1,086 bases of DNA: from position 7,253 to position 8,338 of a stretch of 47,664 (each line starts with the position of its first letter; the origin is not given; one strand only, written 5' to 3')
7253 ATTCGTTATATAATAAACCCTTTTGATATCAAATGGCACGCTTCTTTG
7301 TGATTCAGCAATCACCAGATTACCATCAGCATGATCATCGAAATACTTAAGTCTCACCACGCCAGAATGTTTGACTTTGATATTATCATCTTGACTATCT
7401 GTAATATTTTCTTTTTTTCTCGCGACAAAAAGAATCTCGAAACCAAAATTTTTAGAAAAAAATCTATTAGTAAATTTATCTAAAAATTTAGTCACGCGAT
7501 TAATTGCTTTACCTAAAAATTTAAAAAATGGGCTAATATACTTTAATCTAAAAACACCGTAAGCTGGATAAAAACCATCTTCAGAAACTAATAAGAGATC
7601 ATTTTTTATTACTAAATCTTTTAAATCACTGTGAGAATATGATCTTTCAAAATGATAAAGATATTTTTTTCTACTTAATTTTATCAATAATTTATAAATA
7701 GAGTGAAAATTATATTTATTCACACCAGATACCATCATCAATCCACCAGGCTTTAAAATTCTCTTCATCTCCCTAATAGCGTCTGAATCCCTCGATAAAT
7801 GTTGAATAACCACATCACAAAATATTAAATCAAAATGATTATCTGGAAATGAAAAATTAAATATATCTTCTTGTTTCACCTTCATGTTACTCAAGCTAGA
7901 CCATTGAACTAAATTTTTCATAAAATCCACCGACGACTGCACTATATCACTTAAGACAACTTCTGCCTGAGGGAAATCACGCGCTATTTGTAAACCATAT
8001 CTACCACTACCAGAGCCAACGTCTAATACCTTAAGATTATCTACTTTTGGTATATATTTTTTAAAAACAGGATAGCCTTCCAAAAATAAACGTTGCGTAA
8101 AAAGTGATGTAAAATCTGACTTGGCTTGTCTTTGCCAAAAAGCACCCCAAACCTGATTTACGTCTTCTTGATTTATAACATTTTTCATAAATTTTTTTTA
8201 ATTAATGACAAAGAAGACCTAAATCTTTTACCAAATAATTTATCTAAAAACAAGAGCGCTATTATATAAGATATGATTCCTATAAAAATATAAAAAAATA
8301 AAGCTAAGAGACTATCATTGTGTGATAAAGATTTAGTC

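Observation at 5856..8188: Methyltransferase fused to an FdtA/Tyl1a-type 3,4-ketoisomerase next to a DegT aminotransferase: route to a 3-amino (possibly N-methylated) 3,6-dideoxyhexose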

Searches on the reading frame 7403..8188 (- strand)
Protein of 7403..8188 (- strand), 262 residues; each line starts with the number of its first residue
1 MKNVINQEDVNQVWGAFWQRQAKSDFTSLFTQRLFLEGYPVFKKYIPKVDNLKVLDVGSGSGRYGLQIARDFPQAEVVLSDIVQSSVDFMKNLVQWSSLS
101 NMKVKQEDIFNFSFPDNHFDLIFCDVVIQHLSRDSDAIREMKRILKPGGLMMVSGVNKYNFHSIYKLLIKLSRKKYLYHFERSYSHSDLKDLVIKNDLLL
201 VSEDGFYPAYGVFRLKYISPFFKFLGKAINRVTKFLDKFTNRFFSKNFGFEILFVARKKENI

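Call 30: search_solved_structures(query=A1, max_evalue=1, show_alignments=2)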
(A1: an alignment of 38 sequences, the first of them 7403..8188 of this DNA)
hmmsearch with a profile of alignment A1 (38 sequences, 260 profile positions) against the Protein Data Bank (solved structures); distinct sequences matched with E-value up to 1: 266 (the best 60 are shown).
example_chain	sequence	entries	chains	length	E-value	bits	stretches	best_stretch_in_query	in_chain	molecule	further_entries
3mgg_A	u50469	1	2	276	1.1e-22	83.8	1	53-155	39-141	Methyltransferase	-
5wp5_A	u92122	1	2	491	1.5e-20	76.9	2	34-156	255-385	Phosphomethylethanolamine N-methyltransferase 2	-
1xxl_A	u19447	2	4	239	2e-18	69.9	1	51-154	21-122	YcgJ protein | ycgJ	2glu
5wp4_A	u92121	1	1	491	2.4e-18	69.6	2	50-157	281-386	Phosphoethanolamine N-methyltransferase 1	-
6uak_A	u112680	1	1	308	2.1e-17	66.5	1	24-162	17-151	SAM dependent methyltransferase LahSB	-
1vl5_A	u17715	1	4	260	5.2e-17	65.2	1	50-210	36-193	unknown conserved protein BH2331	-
3bus_A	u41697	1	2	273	1.6e-14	57.1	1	53-155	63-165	Methyltransferase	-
6uv6_A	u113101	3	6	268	6.2e-14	55.2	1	52-155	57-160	D-glucose O-methyltransferase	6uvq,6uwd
8zc8_A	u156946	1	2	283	1.2e-13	54.3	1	53-155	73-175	MitM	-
21zq_A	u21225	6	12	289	1.2e-13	54.2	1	53-155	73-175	MitM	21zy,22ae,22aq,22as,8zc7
3sm3_A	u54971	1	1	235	1.3e-13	54.1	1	40-158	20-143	SAM-dependent methyltransferases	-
4ine_A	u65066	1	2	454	1.3e-12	50.9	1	39-168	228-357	Protein PMT-2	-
4pne_A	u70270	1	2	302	4.5e-12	49.1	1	50-157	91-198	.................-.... protein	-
3dh0_A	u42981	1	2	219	4.9e-12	48.9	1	42-153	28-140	SAM dependent methyltransferase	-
1ve3_A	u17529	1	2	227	6.1e-12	48.6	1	43-161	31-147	hypothetical protein PH0226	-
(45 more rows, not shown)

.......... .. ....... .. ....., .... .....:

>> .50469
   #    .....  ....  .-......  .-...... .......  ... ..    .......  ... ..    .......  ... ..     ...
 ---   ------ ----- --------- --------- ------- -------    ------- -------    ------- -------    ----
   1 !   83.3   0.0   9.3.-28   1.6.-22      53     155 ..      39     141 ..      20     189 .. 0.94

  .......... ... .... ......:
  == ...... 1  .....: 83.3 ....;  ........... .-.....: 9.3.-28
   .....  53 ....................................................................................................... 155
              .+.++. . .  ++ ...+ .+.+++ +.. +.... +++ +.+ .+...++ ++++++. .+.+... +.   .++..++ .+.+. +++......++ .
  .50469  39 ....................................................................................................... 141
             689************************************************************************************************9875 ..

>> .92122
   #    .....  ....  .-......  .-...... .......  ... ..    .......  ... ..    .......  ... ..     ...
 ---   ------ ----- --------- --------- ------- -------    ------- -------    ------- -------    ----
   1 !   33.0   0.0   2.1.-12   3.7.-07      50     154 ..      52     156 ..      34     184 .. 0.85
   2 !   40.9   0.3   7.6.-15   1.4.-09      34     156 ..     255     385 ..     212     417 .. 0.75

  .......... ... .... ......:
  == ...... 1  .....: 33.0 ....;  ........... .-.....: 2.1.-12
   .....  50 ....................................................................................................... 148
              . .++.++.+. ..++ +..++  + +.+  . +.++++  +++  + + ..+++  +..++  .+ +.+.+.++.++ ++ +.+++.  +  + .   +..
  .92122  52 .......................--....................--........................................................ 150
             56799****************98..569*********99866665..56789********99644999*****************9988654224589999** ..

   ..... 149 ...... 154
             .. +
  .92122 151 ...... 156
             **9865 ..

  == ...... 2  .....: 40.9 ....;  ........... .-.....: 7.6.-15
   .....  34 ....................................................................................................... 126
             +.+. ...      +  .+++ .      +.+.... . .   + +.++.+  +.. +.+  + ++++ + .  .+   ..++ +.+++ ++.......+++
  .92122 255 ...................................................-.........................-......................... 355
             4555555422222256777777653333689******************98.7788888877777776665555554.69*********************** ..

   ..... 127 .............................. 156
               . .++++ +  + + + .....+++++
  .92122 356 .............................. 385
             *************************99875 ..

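Call 43: predict_structure(alignment_id=A1)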
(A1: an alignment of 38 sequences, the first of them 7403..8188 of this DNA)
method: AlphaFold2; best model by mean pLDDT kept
length: 262 residues; sequences in the alignment: 38
mean_pLDDT: 93.8   pTM: 0.90
mean pLDDT of the five models: 93.8, 93.4, 92.0, 91.9, 90.8
residues with pLDDT >= 90: 216; 70-90: 42; 50-70: 2; < 50: 2
segments of 3 or more residues with pLDDT < 50: none
pLDDT, mean of each block of 10 residues (from residue 1): 74 90 90 95 97 97 97 98 97 97 98 98 96 96 98 95 83 80 95 98 96 90 95 97 95 98 73
secondary structure, 60 per line:
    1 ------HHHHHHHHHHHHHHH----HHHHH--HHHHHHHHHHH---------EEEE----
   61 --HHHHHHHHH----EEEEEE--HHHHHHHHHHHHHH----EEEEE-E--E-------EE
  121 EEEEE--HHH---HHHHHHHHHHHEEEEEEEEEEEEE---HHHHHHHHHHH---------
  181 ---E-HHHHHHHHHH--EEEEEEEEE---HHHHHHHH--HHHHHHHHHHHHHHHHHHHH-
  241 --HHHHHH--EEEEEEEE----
elements in order: H7-21 H26-30 H33-43 E53-56 H63-71 E76-81 H84-97 E102-106 E119-125 H134-144 E145-157 H161-171 H186-195 E198-206 H210-217 H220-239 H243-248 E251-258

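Call 46: fold_search(model_id=the predicted structure, library=pdb)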
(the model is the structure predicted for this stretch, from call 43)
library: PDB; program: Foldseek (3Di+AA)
matches with E <= 10: 1995; with E <= 0.001: 1477
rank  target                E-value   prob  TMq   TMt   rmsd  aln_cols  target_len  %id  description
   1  4pne_A                6.3e-16  1.00  0.59  0.57   6.4       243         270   19  Crystal Structure of the [4+2]-Cyclase SpnF (released 2015-02-18)
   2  6uv6_C                8.7e-16  1.00  0.58  0.57   7.8       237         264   19  AtmM with bound rebeccamycin analogue (released 2020-11-25)
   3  4pne_B                1.0e-15  1.00  0.61  0.59   8.0       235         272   19  Crystal Structure of the [4+2]-Cyclase SpnF (released 2015-02-18)
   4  3mgg_A                2.0e-15  1.00  0.54  0.57   9.7       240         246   20  Crystal Structure of Methyl Transferase from Methanosarcina mazei (released 2010-04-21)
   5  6uvq_A                2.5e-15  1.00  0.61  0.62   8.4       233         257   19  Crystal structure of Apo AtmM (released 2020-11-25)
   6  6uv6_A                4.2e-15  1.00  0.58  0.58   8.0       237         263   20  AtmM with bound rebeccamycin analogue (released 2020-11-25)
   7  3l8d                  6.6e-15  1.00  0.63  0.80   3.8       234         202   17  Crystal structure of methyltransferase from Bacillus Thuringiensis (released 2010-01-12)
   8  1xxl_A                9.8e-15  1.00  0.59  0.65   7.4       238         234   19  The crystal structure of YcgJ protein from Bacillus subitilis at 2.1 A resolution (released 2004-11-23)
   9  4kri_B                1.4e-14  1.00  0.59  0.38   7.2       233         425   18  Haemonchus contortus Phospholethanolamine N-methyltransferase 2 in complex with phosphomonomethylethanolamine and S-ad (released 2013-09-25)
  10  2o57_B                1.5e-14  1.00  0.55  0.53   6.7       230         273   17  Crystal Structure of a putative sarcosine dimethylglycine methyltransferase from Galdieria sulphuraria (released 2006-12-19)
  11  5gm1_E                1.6e-14  1.00  0.57  0.54   7.8       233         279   19  Crystal structure of methyltransferase TleD complexed with SAH (released 2016-09-28)
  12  4krh_A                1.6e-14  1.00  0.63  0.41   7.5       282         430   17  SeMet Haemonchus contortus Phosphoethanolamine N-methyltransferase 2 in complex with S-adenosyl-L-methionine (released 2013-09-25)
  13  4kri_A                2.3e-14  1.00  0.60  0.38   7.2       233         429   17  Haemonchus contortus Phospholethanolamine N-methyltransferase 2 in complex with phosphomonomethylethanolamine and S-ad (released 2013-09-25)
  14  2o57_D                2.8e-14  1.00  0.54  0.53   6.6       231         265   16  Crystal Structure of a putative sarcosine dimethylglycine methyltransferase from Galdieria sulphuraria (released 2006-12-19)
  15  5w7k_B                2.8e-14  1.00  0.54  0.53  11.8       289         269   13  Crystal structure of OxaG (released 2018-06-27)
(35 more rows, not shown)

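Call 47: find_related_loci(query=A1, collection=genome_contigs, flank=8000)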
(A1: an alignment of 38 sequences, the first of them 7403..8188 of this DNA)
Query A1 (262 aa) in genome_contigs; peptide patterns used: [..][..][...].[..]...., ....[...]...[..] (x = any residue, [..] = any of these).
77 stretches matched a pattern; 16 encode a relative of the query (tblastn E <= 1e-3); 16 distinct loci.
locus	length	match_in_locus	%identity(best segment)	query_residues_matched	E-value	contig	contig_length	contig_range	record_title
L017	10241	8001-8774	48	6-259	2e-85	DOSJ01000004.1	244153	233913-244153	MAG TPA_asm: Candidatus Falkowbacteria bacterium isolate UBA12426 contig_48, whole genome shotgun sequence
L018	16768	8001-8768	47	2-258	6e-85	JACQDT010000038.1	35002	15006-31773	MAG: Candidatus Azambacteria bacterium isolate NC_groundwater_1002_Pr1_S-0.65um_50_11 Montesol18_Sp65_coassembly_scaffol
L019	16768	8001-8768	48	2-258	1e-84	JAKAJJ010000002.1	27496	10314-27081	MAG: bacterium isolate WY3.bin89 NODE_2659_length_27496_cov_1.579926, whole genome shotgun sequence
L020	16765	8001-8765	50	1-258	2e-84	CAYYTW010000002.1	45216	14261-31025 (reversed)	MAG TPA_asm: uncultured Candidatus Saccharibacteria bacterium isolate binchicken_co75_197 genome assembly, contig: NODE_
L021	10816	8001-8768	48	2-258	1e-84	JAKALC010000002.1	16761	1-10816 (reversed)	MAG: bacterium isolate WY5.bin108 NODE_5568_length_16761_cov_1.311110, whole genome shotgun sequence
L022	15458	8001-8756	46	6-258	8e-78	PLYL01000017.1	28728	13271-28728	MAG: Candidatus Yanofskybacteria bacterium isolate palsa_1334 73.20120700_P3D.271_contig_938, whole genome shotgun seque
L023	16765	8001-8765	46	3-260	3e-75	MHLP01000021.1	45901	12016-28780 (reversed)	MAG: Candidatus Lloydbacteria bacterium RIFCSPLOWO2_01_FULL_50_20 rifcsplowo2_01_scaffold_3922, whole genome shotgun seq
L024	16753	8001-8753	47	6-258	4e-75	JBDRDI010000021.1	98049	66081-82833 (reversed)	MAG: bacterium isolate MEGAHIT-group-1.240 k141_12612297, whole genome shotgun sequence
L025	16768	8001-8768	46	2-258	3e-73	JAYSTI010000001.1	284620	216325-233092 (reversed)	MAG: Candidatus Lloydbacteria bacterium isolate GFS_12411 GFS_12411_0, whole genome shotgun sequence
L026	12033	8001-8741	43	11-258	5e-71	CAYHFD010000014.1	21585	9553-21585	MAG TPA_asm: uncultured Candidatus Saccharibacteria bacterium isolate ERP119705_co11_13 genome assembly, contig: NODE_20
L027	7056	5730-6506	40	1-261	9e-70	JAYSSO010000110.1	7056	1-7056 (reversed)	MAG: Candidatus Lloydbacteria bacterium isolate GFS_12220 GFS_12220_109, whole genome shotgun sequence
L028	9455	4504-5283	43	1-258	2e-68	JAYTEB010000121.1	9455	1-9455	MAG: Candidatus Lloydbacteria bacterium isolate GFS_1902 GFS_1902_120, whole genome shotgun sequence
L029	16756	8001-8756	43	3-258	5e-67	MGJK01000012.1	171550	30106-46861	MAG: Candidatus Yanofskybacteria bacterium RIFCSPHIGHO2_01_FULL_44_24 rifcsphigho2_01_scaffold_322, whole genome shotgun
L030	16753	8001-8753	54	5-258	2e-88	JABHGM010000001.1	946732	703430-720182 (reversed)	MAG: bacterium isolate SI037_bin203 k141_1573769, whole genome shotgun sequence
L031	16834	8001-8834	39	5-258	4e-64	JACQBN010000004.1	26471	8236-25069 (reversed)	MAG: Candidatus Kaiserbacteria bacterium isolate NC_groundwater_943_Pr1_S-0.2um_59_21 Montesol18-Sp2_coassembly_scaffold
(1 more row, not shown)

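Call 84: search_protein_families(library=pfam, proteins=[L022:1343-2656:+, L022:2637-4103:+, L022:4100-4750:+, L022:4752-5780:+, L022:5777-6376:+, L022:6379-7977:+, L022:8759-9835:+, L022:9961-10884:+, L022:11022-13037:+, L022:237-1295:+], max_evalue=0.00001)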
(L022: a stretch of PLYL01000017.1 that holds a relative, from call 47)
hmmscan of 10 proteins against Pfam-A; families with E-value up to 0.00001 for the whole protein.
L022:1343-2656:+ (437 aa): 1 family
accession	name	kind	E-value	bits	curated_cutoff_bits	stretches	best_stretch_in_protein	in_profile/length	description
PF13231.12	PMT_2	-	3.9e-13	50.3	26.1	1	72-227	3-159/160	Dolichyl-phosphate-mannose-protein mannosyltransferase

L022:2637-4103:+ (488 aa): 7 families
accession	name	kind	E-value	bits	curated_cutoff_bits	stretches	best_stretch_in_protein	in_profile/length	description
PF13450.12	NAD_binding_8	-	2e-14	54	21.9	1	14-80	1-65/68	NAD(P)-binding Rossmann-like domain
PF01593.30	Amino_oxidase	-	1.3e-12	48.2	19.8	1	20-81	2-59/443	Flavin containing amine oxidoreductase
PF03275.19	GLF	-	6.9e-10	39.4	26.3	1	304-373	99-169/203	UDP-galactopyranose mutase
PF01494.25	FAD_binding_3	-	1.5e-07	31.4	22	1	10-52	2-44/349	FAD binding domain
PF00890.30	FAD_binding_2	-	6.3e-07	29.4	20.4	1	13-46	3-36/414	FAD binding domain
PF13738.12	Pyr_redox_3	-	1.8e-06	27.9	30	1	13-45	1-33/305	Pyridine nucleotide-disulphide oxidoreductase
PF03486.20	HI0933_like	-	6.4e-06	26.2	50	0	11-72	2-62/244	HI0933-like protein Rossmann domain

L022:4100-4750:+ (216 aa): 11 families
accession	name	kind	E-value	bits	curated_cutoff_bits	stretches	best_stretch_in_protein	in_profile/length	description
PF13489.12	Methyltransf_23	-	8.4e-28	97.6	27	1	30-181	22-163/164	Methyltransferase domain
PF13847.12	Methyltransf_31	-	1.5e-17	64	27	1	31-132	4-113/145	Methyltransferase domain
PF08241.18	Methyltransf_11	-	1.6e-17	64.4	21.2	1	35-128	1-95/95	Methyltransferase domain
PF08242.18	Methyltransf_12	-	3.4e-17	63.4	30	1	35-125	1-97/98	Methyltransferase domain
PF13649.12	Methyltransf_25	-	1.8e-14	54.6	27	1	34-124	1-97/97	Methyltransferase domain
PF07021.18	MetW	-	5.8e-12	46.1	21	1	23-181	7-164/193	Methionine biosynthesis protein MetW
PF02353.26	CMAS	-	3.6e-11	43.3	27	1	20-191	52-223/273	Mycolic acid cyclopropane synthetase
PF05219.18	DREV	-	6.7e-08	32.4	26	1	30-181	94-237/265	DREV methyltransferase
PF05175.20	MTS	-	6.8e-08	32.8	23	1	12-138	13-148/170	Methyltransferase small domain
PF06325.19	PrmA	-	1.6e-06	28.3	22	1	31-128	162-258/296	Ribosomal protein L11 methyltransferase (PrmA)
PF08003.17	Methyltransf_9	-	2.5e-06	27.1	23.8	1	23-133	108-222/315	Protein of unknown function (DUF1698)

L022:4752-5780:+ (342 aa): 3 families
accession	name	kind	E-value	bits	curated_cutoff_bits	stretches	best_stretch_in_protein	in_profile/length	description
PF00534.26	Glycos_transf_1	-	1.9e-11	44.2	26.4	1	171-313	17-170/172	Glycosyl transferases group 1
PF13524.12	Glyco_trans_1_2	-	1.6e-08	35.1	25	1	190-330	5-143/144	Glycosyl transferase-like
PF13692.12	Glyco_trans_1_4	-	3.4e-08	34.3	27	1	180-300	13-141/142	Glycosyl transferases group 1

L022:5777-6376:+ (199 aa): 6 families
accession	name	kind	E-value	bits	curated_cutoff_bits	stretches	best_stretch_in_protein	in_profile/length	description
PF01370.27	Epimerase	-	1.2e-24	87.5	20.9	1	2-133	1-173/240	NAD dependent epimerase/dehydratase family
PF16363.11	GDP_Man_Dehyd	-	4.6e-16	59.6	27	0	3-32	1-30/332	GDP-mannose 4,6 dehydratase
PF04321.23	RmlD_sub_bind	-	2.4e-14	53.6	27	1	2-95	3-101/287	RmlD substrate binding domain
PF07993.18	NAD_binding_4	-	3.4e-11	43.2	20.1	0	40-94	83-136/258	Male sterility protein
PF02719.21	Polysacc_synt_2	-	6.1e-10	39.2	20.2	1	32-120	62-156/293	Polysaccharide biosynthesis protein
PF01073.25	3Beta_HSD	-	1e-09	38.3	22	0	31-96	52-117/280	3-beta hydroxysteroid dehydrogenase/isomerase family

L022:6379-7977:+ (532 aa): 4 families
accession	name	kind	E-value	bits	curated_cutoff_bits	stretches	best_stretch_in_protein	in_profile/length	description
PF00535.33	Glycos_transf_2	-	9.7e-36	123.7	23.3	1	5-163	1-164/168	Glycosyl transferase family 2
PF13578.12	Methyltransf_24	-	6e-20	72.5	26.3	1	371-501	1-105/105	Methyltransferase domain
PF10111.15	Glyco_tranf_2_2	-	5.2e-13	49.6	27.3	1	22-192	17-206/276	Glycosyltransferase like family 2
PF13641.12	Glyco_tranf_2_3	-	1.6e-11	45.1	27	1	2-114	1-119/230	Glycosyltransferase like family 2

L022:8759-9835:+ (358 aa): 1 family
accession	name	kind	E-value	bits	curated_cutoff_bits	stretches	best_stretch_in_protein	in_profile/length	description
PF13524.12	Glyco_trans_1_2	-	7.3e-25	88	25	1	208-350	1-143/144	Glycosyl transferase-like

L022:9961-10884:+ (307 aa): 0 families

L022:11022-13037:+ (671 aa): 1 family
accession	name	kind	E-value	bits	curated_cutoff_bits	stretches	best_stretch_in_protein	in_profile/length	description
PF04055.27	Radical_SAM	-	3.6e-12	47.2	29.5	1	220-380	4-160/166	Radical SAM superfamily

L022:237-1295:+ (352 aa): 3 families
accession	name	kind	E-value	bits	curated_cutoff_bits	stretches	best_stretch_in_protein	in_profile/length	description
PF00534.26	Glycos_transf_1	-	3.7e-18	66.1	26.4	1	165-326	7-167/172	Glycosyl transferases group 1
PF13692.12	Glyco_trans_1_4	-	1.3e-16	61.6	27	1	176-317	4-142/142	Glycosyl transferases group 1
PF13524.12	Glyco_trans_1_2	-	3.2e-10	40.6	25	1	199-338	11-135/144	Glycosyl transferase-like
